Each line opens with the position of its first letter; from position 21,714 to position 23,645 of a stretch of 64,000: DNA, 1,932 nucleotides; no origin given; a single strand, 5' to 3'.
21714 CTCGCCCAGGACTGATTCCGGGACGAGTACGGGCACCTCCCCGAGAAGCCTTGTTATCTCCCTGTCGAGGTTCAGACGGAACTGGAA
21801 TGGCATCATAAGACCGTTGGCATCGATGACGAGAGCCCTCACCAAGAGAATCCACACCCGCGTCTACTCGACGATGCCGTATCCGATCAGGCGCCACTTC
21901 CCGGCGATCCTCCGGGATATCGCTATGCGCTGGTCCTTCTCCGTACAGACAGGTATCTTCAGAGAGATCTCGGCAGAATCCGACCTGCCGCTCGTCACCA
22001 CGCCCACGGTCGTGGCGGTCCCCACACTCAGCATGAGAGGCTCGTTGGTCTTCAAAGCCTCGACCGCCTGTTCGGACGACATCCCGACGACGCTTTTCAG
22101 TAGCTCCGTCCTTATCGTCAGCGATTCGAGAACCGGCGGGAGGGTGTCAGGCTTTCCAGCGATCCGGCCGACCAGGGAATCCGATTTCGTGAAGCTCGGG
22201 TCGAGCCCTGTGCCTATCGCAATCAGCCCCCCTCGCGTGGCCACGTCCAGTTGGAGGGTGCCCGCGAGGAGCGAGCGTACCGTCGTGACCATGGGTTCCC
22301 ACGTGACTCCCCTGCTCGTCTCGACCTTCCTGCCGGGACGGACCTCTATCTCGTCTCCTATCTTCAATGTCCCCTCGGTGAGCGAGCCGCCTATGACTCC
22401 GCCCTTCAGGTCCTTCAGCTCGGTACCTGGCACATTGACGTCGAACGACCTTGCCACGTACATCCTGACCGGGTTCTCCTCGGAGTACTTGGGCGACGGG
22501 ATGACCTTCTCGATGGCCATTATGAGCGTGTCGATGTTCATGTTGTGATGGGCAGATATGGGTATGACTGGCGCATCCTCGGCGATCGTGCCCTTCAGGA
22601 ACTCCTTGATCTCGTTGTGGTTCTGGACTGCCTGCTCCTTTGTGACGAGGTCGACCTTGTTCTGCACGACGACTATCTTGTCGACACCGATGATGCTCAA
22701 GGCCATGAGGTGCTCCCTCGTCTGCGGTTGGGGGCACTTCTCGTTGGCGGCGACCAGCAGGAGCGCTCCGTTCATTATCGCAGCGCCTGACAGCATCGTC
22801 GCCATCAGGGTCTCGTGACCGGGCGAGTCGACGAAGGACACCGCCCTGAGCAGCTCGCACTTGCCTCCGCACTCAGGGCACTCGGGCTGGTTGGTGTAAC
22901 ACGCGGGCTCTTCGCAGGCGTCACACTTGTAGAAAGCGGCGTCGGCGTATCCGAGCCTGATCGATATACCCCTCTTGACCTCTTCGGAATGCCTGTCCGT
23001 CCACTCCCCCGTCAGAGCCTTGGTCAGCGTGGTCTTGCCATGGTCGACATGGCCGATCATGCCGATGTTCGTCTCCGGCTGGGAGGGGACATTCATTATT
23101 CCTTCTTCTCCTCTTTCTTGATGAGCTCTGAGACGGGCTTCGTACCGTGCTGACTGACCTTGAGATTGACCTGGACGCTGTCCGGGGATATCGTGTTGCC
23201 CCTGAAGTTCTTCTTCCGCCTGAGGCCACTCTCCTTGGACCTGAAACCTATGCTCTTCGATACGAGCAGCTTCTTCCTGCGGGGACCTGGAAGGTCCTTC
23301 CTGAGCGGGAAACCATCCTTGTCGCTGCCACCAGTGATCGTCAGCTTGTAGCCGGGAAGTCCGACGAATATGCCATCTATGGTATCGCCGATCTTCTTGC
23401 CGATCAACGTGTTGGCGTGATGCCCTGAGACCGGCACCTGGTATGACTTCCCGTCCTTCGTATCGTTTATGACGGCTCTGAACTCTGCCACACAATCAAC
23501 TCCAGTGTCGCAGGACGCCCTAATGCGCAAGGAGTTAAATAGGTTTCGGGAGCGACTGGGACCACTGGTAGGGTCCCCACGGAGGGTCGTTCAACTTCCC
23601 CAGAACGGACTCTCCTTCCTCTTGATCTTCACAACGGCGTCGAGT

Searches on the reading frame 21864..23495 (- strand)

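Call 31: search_protein_families(library=pfam, proteins=[window:21864-23495:-], max_evalue=0.001)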
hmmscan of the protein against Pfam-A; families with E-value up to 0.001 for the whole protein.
window:21864-23495:- (543 aa): 5 families
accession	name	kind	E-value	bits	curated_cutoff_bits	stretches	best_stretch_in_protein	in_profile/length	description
PF09173.17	eIF2_C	-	4.2e-33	113.8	22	1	458-542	2-86/86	Initiation factor eIF2 gamma, C terminal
PF00009.33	GTP_EFTU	-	1.4e-31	110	26.5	1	142-334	4-188/188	Elongation factor Tu GTP binding domain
PF03144.31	GTP_EFTU_D2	-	4.1e-06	27.6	30.3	1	365-432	1-61/73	Elongation factor Tu domain 2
PF03193.22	RsgA_GTPase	-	0.00064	20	30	0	240-329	22-105/174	RsgA GTPase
PF10662.15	PduV-EutP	-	0.00096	19.4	21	0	143-164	3-24/143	Ethanolamine utilisation - propanediol utilisation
